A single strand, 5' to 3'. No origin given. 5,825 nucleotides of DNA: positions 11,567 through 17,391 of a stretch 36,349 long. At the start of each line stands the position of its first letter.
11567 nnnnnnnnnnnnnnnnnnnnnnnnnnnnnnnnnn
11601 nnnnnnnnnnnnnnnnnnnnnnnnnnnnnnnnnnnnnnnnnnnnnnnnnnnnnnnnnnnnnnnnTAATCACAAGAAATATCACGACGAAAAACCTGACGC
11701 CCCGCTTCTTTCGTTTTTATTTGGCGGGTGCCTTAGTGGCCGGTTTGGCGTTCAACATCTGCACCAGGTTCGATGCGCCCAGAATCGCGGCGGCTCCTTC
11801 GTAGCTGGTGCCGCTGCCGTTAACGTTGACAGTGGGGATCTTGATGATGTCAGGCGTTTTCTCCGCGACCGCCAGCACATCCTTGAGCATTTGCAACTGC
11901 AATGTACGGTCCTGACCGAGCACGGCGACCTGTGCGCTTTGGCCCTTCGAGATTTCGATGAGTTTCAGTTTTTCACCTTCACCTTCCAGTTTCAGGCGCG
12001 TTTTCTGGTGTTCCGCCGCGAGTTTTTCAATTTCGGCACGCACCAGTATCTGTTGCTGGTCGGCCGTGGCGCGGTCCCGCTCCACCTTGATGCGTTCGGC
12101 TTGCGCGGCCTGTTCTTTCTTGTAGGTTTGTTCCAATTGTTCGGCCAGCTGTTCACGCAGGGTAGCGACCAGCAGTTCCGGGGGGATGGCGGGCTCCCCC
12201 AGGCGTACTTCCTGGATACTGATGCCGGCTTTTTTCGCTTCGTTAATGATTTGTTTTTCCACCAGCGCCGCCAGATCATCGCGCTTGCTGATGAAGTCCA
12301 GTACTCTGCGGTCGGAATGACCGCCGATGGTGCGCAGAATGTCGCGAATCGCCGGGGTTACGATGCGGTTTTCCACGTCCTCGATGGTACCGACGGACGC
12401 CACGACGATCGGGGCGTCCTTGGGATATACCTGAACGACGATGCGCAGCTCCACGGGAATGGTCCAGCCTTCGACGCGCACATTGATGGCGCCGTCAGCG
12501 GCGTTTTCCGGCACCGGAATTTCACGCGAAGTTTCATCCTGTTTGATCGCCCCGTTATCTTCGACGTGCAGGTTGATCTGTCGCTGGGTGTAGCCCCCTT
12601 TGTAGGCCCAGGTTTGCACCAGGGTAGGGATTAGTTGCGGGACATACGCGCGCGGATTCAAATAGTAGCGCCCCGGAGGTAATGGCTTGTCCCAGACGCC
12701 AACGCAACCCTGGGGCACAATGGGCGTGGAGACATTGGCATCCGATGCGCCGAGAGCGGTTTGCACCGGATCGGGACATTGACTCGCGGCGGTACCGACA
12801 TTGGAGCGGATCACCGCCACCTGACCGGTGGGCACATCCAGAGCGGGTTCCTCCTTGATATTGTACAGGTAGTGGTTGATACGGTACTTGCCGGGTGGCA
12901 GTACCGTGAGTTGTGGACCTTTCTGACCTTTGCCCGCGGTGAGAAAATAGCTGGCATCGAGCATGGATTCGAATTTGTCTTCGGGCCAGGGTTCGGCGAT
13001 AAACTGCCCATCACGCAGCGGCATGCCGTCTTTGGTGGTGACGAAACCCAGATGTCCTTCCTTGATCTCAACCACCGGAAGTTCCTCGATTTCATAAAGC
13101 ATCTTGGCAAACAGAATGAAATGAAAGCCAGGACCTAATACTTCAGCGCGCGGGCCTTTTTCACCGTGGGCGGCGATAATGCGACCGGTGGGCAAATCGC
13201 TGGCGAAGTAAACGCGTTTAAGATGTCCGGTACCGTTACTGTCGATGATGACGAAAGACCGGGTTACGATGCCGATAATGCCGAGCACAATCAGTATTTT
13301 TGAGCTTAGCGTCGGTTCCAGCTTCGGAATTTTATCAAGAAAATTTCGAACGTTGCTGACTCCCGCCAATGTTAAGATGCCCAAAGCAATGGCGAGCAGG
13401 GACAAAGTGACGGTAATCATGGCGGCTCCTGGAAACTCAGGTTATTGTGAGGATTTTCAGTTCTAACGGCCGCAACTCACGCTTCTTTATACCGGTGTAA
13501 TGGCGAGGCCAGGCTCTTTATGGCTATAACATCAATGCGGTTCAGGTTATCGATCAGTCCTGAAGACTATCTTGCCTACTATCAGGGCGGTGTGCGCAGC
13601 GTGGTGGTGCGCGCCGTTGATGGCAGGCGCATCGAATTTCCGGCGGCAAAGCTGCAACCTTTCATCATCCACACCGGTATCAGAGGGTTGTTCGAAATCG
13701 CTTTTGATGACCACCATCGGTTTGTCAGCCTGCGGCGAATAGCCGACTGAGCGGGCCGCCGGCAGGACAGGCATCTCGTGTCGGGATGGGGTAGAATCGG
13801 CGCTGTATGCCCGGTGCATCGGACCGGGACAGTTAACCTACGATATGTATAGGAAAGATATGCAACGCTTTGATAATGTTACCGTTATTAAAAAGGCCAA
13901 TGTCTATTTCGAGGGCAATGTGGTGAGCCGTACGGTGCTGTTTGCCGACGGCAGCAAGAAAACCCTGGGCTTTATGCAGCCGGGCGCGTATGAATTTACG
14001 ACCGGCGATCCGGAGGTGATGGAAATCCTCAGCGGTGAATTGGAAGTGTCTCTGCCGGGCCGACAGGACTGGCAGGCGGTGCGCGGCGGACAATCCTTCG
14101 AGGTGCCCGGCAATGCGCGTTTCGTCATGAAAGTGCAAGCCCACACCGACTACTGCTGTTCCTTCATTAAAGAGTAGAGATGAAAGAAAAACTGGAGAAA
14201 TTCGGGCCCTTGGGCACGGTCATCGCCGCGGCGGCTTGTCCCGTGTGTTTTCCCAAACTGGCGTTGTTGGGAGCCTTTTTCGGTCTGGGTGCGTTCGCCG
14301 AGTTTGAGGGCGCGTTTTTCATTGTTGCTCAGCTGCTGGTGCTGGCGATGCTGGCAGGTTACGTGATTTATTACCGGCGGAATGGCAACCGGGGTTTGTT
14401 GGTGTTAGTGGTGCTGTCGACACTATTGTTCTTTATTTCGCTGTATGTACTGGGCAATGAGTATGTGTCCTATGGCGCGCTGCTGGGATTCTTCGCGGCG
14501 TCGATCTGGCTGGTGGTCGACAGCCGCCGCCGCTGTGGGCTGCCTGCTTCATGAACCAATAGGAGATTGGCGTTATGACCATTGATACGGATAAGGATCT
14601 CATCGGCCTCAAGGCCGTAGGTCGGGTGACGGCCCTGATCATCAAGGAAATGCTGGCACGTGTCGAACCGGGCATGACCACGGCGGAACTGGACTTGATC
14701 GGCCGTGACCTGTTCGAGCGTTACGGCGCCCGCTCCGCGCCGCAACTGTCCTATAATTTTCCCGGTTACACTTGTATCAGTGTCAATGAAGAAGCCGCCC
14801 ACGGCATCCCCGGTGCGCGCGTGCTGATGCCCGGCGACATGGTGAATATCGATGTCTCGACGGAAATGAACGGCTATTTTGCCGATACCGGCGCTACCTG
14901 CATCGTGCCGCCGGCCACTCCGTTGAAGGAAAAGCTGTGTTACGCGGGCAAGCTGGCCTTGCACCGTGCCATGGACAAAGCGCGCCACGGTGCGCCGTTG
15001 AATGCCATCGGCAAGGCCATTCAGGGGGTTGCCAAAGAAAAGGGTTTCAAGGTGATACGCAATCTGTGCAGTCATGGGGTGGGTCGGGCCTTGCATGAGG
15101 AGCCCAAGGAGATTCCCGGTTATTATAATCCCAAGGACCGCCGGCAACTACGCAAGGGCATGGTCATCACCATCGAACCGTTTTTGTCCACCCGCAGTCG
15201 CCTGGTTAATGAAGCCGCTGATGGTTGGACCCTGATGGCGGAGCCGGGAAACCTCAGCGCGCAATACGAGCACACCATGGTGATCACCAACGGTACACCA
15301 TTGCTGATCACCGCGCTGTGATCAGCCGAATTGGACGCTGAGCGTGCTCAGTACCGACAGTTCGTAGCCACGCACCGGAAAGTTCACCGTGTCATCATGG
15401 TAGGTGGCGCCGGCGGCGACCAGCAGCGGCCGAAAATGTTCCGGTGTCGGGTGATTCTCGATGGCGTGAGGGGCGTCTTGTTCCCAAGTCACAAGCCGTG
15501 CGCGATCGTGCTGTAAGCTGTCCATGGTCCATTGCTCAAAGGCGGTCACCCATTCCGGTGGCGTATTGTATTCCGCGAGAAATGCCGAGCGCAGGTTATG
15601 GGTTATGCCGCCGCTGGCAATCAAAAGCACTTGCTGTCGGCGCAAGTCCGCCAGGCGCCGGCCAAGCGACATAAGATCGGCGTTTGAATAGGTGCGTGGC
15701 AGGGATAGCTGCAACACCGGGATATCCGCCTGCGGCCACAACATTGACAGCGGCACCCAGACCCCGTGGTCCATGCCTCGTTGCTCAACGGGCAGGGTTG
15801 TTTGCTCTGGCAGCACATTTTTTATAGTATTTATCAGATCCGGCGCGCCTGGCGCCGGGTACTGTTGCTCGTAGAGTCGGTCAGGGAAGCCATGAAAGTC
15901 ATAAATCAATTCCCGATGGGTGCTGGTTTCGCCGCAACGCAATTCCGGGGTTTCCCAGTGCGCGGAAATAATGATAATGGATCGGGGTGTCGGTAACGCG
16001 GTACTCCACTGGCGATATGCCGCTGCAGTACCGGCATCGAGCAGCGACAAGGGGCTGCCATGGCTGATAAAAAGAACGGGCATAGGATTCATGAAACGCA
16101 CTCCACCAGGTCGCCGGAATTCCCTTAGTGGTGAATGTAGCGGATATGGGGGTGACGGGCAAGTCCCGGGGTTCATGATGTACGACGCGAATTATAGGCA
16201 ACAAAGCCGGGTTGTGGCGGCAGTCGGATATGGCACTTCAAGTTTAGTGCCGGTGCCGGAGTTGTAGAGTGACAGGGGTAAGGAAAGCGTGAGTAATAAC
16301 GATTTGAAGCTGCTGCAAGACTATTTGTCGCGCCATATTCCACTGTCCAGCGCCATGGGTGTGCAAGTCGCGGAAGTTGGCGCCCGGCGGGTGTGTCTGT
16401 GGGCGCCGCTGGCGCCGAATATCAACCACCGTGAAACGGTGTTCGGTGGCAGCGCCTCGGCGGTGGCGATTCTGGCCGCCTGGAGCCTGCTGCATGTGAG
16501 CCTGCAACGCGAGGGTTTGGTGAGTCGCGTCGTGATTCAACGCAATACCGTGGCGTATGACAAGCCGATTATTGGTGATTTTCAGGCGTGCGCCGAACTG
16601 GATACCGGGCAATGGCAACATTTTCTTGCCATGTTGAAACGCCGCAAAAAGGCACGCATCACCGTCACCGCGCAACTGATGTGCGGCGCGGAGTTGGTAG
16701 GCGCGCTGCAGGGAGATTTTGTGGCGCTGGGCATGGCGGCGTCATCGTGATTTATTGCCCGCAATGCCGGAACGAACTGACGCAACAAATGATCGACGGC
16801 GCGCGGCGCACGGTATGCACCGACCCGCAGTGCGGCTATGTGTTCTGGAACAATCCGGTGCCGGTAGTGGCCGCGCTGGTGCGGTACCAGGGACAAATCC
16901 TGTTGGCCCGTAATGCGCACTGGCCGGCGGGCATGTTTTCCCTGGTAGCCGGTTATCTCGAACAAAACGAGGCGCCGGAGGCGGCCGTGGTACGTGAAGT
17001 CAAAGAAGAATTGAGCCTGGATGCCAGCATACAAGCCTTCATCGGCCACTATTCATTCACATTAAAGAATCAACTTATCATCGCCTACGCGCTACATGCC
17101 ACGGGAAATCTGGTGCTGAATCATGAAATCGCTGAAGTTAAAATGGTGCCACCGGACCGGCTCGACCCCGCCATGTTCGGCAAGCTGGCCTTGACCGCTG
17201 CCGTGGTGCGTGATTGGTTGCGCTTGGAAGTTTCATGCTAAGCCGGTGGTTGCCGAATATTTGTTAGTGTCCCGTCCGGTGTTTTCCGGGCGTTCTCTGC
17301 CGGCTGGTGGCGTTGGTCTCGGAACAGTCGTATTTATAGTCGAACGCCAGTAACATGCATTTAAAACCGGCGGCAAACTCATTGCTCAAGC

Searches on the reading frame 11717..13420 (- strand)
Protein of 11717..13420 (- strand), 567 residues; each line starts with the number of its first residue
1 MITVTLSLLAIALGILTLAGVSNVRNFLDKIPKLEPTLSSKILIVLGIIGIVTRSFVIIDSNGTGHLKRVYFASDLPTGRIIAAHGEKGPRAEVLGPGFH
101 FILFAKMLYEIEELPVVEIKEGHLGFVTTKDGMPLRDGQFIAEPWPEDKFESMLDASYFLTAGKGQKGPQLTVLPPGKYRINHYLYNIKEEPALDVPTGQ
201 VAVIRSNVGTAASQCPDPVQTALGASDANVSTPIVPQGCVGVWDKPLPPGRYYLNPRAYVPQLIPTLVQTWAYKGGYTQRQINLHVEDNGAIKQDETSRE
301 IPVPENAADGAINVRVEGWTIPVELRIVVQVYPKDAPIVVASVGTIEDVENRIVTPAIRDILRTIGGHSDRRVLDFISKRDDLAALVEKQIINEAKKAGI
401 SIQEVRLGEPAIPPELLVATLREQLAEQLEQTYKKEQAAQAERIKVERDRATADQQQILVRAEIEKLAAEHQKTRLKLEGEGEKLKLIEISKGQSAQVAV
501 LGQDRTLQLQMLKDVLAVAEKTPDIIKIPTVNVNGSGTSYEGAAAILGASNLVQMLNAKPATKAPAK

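Call 26: search_protein_families(library=pfam, proteins=[window:11717-13420:-])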
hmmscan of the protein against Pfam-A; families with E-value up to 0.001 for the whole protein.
window:11717-13420:- (567 aa): 1 family
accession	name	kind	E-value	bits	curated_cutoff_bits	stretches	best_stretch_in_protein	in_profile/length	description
PF01145.31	Band_7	-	7.7e-16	59.1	23.6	1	245-441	19-176/176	SPFH domain / Band 7 family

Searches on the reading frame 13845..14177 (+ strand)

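Call 48: search_protein_families(library=pfam, proteins=[window:13845-14177:+])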
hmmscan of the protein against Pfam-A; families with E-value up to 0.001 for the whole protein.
window:13845-14177:+ (110 aa): 1 family
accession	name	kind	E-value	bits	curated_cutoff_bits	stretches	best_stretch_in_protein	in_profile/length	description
PF06865.17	Ppnp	-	4.3e-38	130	25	1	16-107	1-92/92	Pyrimidine/purine nucleoside phosphorylase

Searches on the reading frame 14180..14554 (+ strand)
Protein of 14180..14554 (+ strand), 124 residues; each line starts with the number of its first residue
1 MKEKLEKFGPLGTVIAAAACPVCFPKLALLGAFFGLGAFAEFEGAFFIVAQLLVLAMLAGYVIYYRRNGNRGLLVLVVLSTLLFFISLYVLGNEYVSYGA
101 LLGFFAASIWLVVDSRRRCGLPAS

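Call 48: search_protein_families(library=pfam, proteins=[window:14180-14554:+])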
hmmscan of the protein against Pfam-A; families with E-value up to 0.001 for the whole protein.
window:14180-14554:+ (124 aa): 1 family
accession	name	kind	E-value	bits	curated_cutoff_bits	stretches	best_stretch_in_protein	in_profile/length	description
PF03203.19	MerC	-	1.4e-05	26.1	27.6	1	7-110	2-105/108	MerC mercury resistance protein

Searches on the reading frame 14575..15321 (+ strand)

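Call 26: search_protein_families(library=pfam, proteins=[window:14575-15321:+])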
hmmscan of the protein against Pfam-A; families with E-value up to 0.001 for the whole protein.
window:14575-15321:+ (248 aa): 1 family
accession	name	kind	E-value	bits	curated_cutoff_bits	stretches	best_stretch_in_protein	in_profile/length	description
PF00557.29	Peptidase_M24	-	7.2e-43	147.2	23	1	12-239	3-208/208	Metallopeptidase family M24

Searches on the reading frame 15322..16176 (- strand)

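Call 26: search_protein_families(library=pfam, proteins=[window:15322-16176:-])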
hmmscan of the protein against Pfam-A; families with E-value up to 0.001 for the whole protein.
window:15322-16176:- (284 aa): 1 family
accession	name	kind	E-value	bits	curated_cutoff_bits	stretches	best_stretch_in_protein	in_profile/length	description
PF02900.23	LigB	-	4.2e-35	121.6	26.3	1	52-283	29-268/269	Catalytic LigB subunit of aromatic ring-opening dioxygenase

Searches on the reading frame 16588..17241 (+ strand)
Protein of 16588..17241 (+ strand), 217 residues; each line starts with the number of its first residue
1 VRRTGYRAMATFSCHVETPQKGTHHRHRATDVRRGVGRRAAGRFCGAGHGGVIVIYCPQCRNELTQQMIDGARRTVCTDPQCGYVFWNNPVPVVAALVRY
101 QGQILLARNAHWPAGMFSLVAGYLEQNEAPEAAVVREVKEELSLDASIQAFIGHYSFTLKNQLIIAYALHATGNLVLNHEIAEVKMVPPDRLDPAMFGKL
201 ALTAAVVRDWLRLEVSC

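Call 48: search_protein_families(library=pfam, proteins=[window:16588-17241:+])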
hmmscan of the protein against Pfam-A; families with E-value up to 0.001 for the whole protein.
window:16588-17241:+ (217 aa): 1 family
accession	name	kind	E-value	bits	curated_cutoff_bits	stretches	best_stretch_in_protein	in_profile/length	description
PF00293.34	NUDIX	-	1.4e-14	54.7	21.1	1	93-196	6-119/134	NUDIX domain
